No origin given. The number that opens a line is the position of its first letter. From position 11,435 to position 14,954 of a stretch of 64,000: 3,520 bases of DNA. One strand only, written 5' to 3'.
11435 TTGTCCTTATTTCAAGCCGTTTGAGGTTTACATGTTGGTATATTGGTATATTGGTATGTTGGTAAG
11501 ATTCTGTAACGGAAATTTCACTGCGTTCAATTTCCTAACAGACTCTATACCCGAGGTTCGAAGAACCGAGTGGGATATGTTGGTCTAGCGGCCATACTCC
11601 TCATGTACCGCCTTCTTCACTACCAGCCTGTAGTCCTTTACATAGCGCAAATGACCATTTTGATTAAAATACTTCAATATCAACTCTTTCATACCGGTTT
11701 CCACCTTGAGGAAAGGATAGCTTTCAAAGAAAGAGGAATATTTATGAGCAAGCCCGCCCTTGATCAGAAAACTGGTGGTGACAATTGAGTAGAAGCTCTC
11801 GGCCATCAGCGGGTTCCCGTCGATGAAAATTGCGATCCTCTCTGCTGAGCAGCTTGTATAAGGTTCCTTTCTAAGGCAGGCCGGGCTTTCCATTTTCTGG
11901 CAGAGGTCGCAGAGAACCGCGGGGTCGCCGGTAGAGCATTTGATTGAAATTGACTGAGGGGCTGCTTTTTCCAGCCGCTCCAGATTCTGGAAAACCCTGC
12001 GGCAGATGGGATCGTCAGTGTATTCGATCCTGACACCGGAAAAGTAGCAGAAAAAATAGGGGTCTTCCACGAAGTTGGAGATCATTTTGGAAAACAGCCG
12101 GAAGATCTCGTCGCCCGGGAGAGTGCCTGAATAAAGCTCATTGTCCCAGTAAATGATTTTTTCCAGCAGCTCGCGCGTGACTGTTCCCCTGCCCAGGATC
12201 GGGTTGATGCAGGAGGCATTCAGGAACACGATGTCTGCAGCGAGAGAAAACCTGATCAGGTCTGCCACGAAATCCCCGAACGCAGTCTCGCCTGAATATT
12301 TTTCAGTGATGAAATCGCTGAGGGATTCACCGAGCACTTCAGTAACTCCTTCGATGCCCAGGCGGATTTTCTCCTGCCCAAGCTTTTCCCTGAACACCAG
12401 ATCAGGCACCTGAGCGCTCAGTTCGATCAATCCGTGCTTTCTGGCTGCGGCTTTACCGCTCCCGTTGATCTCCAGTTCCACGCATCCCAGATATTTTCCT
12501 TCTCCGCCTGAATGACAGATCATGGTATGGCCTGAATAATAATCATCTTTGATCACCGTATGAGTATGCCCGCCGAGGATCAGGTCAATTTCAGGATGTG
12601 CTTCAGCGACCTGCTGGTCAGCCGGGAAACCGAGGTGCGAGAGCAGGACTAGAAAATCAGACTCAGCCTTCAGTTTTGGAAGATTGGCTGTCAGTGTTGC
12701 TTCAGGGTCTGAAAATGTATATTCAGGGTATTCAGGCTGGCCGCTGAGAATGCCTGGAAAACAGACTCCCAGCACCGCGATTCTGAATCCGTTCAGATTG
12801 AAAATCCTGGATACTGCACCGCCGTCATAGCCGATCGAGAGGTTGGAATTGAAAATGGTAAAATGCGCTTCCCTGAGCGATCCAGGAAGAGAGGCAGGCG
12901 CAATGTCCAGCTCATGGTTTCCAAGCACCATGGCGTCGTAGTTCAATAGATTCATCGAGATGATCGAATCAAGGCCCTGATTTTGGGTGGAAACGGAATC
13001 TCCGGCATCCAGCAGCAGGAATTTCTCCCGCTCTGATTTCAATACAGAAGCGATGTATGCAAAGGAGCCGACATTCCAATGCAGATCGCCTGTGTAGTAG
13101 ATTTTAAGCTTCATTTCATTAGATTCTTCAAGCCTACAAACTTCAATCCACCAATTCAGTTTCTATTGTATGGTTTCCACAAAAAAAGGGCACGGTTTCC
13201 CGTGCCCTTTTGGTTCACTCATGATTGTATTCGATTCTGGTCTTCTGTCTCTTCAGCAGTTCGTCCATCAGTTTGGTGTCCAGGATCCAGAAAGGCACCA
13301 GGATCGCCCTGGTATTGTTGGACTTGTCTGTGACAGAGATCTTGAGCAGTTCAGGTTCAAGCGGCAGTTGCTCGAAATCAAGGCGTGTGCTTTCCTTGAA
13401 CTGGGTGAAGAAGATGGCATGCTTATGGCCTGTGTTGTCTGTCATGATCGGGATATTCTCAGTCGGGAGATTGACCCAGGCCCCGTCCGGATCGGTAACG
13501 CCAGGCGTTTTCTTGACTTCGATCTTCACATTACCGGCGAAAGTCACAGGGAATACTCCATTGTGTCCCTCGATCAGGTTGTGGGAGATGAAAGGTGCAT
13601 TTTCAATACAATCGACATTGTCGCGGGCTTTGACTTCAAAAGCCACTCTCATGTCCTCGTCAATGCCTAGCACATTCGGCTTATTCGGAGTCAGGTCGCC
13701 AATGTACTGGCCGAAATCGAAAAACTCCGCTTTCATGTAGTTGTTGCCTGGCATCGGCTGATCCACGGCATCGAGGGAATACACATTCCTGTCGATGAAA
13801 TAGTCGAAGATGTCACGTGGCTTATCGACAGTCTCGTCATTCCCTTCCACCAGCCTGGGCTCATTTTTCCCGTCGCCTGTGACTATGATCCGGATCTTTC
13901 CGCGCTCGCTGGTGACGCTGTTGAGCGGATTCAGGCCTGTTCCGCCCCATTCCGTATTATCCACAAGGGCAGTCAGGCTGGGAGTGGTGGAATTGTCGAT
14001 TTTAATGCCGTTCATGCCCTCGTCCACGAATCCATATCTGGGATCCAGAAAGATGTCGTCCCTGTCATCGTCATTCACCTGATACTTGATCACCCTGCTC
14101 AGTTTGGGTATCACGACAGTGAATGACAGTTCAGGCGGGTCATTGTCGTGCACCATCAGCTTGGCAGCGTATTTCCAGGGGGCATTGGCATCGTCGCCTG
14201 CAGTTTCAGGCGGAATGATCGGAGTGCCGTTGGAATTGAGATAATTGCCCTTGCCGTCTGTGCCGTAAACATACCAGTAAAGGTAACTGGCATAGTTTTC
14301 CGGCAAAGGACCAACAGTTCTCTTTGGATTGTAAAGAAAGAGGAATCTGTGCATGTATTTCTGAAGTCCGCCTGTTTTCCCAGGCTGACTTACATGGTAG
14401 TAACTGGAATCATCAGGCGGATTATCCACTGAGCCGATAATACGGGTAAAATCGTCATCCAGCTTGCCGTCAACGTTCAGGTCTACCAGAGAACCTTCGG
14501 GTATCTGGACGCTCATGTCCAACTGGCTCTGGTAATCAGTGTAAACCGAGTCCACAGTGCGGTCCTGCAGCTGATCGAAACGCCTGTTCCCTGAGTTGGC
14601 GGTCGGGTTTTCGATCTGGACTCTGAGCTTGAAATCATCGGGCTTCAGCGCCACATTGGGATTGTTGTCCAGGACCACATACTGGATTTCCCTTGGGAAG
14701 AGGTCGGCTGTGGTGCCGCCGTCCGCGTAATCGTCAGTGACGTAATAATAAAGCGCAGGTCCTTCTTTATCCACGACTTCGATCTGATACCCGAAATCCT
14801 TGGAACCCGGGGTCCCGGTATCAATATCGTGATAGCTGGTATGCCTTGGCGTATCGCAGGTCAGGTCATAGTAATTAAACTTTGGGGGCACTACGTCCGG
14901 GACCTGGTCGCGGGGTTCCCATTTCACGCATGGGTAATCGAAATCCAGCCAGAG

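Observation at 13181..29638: Asymmetric divergence: giant genes ~97-98% identical in their 3' ~4.3 kb (terminator included), while every other gene of the duplicated modules is only ~50% identical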

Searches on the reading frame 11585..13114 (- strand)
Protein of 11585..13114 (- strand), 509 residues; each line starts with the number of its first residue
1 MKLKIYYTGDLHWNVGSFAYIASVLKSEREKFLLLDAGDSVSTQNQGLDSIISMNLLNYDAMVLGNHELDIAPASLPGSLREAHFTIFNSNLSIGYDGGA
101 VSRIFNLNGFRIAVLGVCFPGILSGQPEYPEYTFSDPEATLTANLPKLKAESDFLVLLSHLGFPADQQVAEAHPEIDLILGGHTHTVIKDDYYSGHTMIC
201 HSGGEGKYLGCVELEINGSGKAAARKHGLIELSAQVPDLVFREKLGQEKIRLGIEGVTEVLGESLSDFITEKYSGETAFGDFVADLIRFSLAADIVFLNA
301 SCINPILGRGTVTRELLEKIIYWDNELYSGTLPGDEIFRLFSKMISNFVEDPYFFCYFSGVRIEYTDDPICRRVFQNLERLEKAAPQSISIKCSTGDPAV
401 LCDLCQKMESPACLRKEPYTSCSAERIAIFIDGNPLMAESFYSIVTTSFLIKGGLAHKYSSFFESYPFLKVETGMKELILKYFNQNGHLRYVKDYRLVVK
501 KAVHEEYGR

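Call 7: search_protein_families(library=pfam, proteins=[window:11585-13114:-], max_evalue=0.01)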
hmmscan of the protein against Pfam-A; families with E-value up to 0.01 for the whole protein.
window:11585-13114:- (509 aa): 2 families
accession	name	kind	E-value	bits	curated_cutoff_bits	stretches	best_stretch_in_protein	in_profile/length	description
PF02872.23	5_nucleotid_C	-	2.6e-14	54.1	23.6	1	270-367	15-112/158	5'-nucleotidase, C-terminal domain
PF00149.33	Metallophos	-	6.9e-11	43.4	21.5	1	3-186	1-190/191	Calcineurin-like phosphoesterase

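Call 66: find_encoding_contigs(protein=window:11585-13114:-, flank=10000, max_places=4)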
Protein window:11585-13114:- (509 aa): 1 contig read that carries it; 1 place shown.
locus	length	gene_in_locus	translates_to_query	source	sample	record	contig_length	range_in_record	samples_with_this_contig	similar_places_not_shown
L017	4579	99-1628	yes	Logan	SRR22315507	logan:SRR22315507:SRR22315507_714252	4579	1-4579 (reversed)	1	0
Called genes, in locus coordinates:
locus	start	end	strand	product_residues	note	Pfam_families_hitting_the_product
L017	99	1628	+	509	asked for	PF00149:Metallophos, PF02872:5_nucleotid_C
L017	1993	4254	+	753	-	-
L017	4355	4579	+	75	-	?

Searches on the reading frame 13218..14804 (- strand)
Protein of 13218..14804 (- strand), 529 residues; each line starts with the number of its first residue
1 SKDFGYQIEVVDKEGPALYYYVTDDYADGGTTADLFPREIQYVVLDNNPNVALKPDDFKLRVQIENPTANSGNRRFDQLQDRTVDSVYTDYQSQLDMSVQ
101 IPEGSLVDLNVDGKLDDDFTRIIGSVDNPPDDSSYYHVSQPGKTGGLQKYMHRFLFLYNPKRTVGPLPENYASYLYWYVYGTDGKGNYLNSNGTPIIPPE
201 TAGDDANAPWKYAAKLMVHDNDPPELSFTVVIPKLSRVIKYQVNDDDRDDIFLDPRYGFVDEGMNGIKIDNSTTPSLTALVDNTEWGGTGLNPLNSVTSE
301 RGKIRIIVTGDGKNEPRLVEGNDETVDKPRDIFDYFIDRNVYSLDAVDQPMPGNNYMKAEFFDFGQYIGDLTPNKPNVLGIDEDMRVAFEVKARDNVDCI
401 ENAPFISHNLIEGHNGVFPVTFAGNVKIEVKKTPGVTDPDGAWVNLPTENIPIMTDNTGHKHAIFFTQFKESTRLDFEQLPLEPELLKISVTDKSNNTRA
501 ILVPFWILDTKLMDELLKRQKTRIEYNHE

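Call 43: predict_structure(alignment_id=A4)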
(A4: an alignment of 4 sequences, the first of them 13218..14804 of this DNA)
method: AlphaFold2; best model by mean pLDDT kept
length: 529 residues; sequences in the alignment: 4
mean_pLDDT: 27.4   pTM: 0.26
mean pLDDT of the five models: 27.4, 27.0, 26.3, 26.1, 25.8
residues with pLDDT >= 90: 0; 70-90: 0; 50-70: 0; < 50: 529
segments of 3 or more residues with pLDDT < 50: 1-529
pLDDT, mean of each block of 10 residues (from residue 1): 25 26 22 26 30 31 24 25 23 23 21 24 24 23 25 22 20 25 30 28 28 26 28 28 28 25 22 20 26 28 34 25 25 33 37 38 47 38 32 25 24 23 26 24 25 24 25 25 35 34 36 34 25
secondary structure, 60 per line:
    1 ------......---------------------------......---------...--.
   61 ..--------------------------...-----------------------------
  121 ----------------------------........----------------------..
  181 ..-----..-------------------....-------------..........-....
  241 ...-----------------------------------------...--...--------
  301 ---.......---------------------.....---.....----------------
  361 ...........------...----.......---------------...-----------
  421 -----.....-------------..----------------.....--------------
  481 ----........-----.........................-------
elements in order: E7-12 E40-45 E60-62 E89-91 H149-156 E179-182 H209-212 E226-232 E237-243 E285-287 E290-292 E304-310 H332-335 E340-344 E361-363 H364-371 E378-380 E385-391 E407-409 E426-430 E462-466 E485-492 E498-509 H510-522
